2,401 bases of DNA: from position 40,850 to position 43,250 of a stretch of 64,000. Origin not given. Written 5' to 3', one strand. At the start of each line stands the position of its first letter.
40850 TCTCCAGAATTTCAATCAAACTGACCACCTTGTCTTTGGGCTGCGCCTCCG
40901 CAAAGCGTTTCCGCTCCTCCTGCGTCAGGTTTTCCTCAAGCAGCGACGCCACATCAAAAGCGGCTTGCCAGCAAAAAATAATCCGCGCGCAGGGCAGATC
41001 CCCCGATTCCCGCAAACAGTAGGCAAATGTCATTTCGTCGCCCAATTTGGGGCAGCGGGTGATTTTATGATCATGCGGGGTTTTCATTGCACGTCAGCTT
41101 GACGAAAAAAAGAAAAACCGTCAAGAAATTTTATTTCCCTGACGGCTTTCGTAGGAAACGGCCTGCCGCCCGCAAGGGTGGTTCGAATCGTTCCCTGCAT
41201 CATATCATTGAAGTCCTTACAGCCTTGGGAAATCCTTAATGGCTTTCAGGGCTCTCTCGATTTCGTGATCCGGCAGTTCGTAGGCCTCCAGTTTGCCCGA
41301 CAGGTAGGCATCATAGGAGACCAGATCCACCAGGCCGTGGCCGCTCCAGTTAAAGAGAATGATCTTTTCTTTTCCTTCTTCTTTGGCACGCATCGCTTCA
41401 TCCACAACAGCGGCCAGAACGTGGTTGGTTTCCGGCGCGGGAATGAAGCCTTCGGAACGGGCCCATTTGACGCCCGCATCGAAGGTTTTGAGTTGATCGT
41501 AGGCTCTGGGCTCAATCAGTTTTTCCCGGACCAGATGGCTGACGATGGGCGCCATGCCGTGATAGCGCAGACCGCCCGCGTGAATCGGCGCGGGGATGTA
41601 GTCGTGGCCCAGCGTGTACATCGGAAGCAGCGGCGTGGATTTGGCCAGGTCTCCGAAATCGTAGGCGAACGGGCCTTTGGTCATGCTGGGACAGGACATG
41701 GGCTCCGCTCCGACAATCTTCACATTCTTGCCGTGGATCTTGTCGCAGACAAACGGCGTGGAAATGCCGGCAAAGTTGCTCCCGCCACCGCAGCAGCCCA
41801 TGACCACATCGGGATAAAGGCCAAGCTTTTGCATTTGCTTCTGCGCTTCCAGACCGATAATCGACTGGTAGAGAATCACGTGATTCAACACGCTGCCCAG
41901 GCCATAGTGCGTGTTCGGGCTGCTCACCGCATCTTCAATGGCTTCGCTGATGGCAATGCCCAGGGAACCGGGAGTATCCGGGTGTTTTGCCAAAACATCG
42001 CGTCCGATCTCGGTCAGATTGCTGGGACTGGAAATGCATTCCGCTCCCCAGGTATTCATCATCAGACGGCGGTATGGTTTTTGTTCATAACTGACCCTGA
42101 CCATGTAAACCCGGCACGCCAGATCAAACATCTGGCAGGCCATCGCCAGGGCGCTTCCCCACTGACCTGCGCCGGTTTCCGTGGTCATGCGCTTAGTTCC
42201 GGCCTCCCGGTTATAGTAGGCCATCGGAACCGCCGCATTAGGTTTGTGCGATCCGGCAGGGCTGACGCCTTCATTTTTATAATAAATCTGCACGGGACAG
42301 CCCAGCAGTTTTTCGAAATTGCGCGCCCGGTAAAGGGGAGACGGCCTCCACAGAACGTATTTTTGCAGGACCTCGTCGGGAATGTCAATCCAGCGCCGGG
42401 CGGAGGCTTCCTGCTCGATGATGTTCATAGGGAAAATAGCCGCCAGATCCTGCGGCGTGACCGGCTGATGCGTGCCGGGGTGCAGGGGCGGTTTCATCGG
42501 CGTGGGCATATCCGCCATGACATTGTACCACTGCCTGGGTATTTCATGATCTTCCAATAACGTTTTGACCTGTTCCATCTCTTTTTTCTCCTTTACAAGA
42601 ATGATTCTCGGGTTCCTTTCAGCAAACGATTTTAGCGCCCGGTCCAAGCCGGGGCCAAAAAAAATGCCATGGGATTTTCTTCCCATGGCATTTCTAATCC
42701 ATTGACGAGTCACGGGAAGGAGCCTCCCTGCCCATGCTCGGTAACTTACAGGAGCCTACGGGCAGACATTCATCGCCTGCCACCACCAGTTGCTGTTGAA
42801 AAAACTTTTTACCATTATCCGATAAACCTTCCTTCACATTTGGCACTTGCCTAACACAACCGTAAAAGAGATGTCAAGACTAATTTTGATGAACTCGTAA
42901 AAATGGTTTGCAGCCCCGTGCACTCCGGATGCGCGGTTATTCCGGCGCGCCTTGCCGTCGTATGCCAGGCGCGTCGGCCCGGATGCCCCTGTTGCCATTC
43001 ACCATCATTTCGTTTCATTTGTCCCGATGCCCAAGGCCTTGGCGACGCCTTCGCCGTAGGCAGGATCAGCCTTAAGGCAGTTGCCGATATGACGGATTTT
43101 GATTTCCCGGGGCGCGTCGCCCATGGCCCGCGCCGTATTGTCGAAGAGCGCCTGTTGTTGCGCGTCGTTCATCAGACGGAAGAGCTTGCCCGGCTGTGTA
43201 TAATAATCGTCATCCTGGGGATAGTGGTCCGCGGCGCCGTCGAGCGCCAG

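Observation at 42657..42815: Ribosome-mediated Trp attenuator (WWW leader peptide) controlling a stand-alone trpB2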

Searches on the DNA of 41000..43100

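Call 3: search_rna_families(source=window, start=41000, end=43100, threshold=evalue, max_evalue=10)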
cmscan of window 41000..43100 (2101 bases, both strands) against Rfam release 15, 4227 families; matches with E-value up to 10: 4.
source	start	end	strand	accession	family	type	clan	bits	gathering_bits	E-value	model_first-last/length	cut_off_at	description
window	42657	42799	-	RF00514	His_leader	Cis-reg; leader;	-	30.2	49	0.022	1-126/126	no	Histidine operon leader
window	42942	42977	-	RF03643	mir-2056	Gene; miRNA;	-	17.6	100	4.7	20-55/74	no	mir-2056 microRNA precursor family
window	42511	42586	+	RF00057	RyhB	Gene; sRNA;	-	17.4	55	5.5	1-67/67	no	RyhB RNA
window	41105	41189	-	RF01697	Chlorobi-RRM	Cis-reg;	-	15.4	45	9.4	1-73/73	no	Chlorobi-RRM RNA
